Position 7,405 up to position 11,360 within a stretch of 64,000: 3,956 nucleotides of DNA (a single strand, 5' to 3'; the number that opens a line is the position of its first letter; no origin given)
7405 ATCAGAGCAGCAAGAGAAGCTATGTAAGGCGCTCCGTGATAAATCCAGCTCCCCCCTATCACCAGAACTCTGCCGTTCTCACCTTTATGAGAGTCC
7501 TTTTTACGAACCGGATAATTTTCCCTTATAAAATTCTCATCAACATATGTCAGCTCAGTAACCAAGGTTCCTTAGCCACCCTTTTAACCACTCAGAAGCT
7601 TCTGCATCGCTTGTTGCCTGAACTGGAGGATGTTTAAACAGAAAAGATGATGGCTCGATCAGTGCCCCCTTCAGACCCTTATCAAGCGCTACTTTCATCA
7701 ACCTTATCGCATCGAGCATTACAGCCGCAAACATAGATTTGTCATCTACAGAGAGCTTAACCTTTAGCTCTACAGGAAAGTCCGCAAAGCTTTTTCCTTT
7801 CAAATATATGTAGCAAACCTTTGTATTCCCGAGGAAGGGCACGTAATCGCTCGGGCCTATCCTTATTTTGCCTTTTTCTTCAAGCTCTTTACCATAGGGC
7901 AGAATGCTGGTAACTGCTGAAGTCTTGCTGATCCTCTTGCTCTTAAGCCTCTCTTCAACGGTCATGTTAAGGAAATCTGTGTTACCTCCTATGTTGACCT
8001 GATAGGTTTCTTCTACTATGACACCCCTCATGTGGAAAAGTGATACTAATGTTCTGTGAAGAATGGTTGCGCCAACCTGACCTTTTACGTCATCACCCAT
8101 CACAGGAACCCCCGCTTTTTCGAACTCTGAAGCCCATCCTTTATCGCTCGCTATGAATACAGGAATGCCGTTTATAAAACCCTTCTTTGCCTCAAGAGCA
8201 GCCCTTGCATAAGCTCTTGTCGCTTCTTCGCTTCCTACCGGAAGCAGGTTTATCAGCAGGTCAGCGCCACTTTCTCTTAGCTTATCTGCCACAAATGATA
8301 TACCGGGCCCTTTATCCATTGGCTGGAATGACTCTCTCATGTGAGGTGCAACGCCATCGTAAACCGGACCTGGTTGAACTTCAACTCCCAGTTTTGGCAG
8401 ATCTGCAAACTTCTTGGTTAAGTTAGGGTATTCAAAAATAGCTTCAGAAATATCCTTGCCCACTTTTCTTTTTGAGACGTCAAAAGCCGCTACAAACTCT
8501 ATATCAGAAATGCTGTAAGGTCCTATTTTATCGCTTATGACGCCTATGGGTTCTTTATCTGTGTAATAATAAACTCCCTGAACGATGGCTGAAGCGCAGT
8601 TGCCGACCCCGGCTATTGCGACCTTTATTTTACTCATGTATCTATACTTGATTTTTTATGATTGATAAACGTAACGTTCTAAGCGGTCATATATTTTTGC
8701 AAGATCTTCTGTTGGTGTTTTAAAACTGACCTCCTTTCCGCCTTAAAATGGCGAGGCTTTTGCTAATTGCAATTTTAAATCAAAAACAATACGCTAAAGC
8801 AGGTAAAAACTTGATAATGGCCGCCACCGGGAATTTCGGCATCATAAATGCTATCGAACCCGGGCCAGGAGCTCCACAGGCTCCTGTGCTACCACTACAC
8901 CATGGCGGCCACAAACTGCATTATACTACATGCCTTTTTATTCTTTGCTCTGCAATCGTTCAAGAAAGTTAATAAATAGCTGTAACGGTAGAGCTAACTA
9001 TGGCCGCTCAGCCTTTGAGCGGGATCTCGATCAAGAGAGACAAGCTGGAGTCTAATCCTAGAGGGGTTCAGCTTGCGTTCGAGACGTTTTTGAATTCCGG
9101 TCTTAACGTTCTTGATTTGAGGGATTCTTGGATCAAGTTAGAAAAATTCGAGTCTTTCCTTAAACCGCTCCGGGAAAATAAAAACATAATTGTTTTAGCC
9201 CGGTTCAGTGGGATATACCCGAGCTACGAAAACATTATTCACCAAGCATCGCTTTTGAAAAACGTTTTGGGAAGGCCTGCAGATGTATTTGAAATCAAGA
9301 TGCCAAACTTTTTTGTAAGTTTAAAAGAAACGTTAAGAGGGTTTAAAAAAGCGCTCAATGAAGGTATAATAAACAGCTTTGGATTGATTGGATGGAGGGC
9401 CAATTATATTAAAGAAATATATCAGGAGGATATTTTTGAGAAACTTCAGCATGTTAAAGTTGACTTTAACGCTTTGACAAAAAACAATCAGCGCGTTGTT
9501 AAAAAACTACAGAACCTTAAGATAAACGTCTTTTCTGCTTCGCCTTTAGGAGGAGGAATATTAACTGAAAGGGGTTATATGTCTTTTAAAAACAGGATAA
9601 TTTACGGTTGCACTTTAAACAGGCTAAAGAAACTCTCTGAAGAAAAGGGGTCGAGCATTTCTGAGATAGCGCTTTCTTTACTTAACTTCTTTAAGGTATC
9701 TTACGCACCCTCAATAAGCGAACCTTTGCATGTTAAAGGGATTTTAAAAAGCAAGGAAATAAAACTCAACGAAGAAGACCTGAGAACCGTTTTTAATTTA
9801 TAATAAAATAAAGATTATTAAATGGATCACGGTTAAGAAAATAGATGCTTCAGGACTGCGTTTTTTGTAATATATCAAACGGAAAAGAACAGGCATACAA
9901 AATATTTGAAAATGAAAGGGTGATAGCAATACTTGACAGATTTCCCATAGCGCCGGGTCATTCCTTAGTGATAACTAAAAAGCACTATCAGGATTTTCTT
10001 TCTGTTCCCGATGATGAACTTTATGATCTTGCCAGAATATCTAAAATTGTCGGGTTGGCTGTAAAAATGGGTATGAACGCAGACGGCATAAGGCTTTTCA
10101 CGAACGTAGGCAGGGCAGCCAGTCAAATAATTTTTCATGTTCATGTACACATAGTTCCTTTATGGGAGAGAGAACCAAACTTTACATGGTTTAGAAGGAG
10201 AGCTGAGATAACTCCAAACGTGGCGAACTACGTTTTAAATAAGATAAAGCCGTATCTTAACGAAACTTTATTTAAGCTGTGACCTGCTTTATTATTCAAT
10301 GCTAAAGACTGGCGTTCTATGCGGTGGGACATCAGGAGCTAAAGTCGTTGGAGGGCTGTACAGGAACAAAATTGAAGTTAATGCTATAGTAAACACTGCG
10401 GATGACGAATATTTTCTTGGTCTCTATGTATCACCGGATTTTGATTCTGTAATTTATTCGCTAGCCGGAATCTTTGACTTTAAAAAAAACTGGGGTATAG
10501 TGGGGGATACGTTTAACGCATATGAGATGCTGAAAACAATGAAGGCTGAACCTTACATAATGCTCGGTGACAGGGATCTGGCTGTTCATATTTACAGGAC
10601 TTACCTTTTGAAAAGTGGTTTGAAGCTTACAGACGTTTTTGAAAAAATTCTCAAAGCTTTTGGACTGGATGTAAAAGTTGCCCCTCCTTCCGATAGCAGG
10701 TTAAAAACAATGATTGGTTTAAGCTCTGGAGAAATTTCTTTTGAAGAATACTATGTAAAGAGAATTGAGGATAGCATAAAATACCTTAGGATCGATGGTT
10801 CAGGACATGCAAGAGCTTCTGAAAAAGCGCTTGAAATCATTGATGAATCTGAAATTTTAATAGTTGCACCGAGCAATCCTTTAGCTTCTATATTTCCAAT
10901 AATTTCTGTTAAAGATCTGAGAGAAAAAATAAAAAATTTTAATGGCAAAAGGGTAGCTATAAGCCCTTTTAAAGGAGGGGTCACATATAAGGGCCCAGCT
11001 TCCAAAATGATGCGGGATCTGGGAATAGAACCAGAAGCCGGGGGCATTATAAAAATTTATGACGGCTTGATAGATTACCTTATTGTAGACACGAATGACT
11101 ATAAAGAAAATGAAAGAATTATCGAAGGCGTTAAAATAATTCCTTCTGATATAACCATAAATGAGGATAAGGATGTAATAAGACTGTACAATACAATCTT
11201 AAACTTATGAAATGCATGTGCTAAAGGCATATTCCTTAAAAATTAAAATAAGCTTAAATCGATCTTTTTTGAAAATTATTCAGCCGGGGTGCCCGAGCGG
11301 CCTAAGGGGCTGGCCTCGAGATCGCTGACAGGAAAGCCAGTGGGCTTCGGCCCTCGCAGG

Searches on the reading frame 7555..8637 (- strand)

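Call 21: search_protein_families(library=pfam, proteins=[window:7555-8637:-], max_evalue=0.01)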
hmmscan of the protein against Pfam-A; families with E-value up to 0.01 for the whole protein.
window:7555-8637:- (360 aa): 2 families
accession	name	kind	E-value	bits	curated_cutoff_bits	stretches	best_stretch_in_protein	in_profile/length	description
PF01658.22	Inos-1-P_synth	-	2.1e-33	115.2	27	1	189-299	1-106/107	Myo-inositol-1-phosphate synthase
PF07994.18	NAD_binding_5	-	0.0017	18.3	25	1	142-343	207-303/321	Myo-inositol-1-phosphate synthase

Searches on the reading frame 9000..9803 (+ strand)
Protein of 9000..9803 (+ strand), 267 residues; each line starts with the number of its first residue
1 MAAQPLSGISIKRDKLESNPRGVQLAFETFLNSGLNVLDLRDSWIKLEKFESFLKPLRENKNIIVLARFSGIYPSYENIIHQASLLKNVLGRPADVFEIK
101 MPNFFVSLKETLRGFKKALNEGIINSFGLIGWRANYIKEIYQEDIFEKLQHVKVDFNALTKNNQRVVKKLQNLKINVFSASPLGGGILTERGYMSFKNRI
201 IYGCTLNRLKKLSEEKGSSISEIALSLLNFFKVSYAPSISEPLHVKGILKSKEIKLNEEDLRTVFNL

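Call 21: search_protein_families(library=pfam, proteins=[window:9000-9803:+], max_evalue=0.01)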
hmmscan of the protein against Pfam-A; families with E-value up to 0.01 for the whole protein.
window:9000-9803:+ (267 aa): 1 family
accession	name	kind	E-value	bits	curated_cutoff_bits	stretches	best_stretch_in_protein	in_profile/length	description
PF00248.27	Aldo_ket_red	-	2.7e-14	53.4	24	1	27-264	25-286/291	Aldo/keto reductase family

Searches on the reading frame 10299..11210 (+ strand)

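Call 21: search_protein_families(library=pfam, proteins=[window:10299-11210:+], max_evalue=0.01)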
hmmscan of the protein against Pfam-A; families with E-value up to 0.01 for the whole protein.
window:10299-11210:+ (303 aa): 1 family
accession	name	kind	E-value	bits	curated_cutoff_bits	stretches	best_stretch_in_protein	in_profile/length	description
PF01933.23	CofD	-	8.1e-40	137.2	30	1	6-272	3-258/290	2-phospho-L-lactate transferase CofD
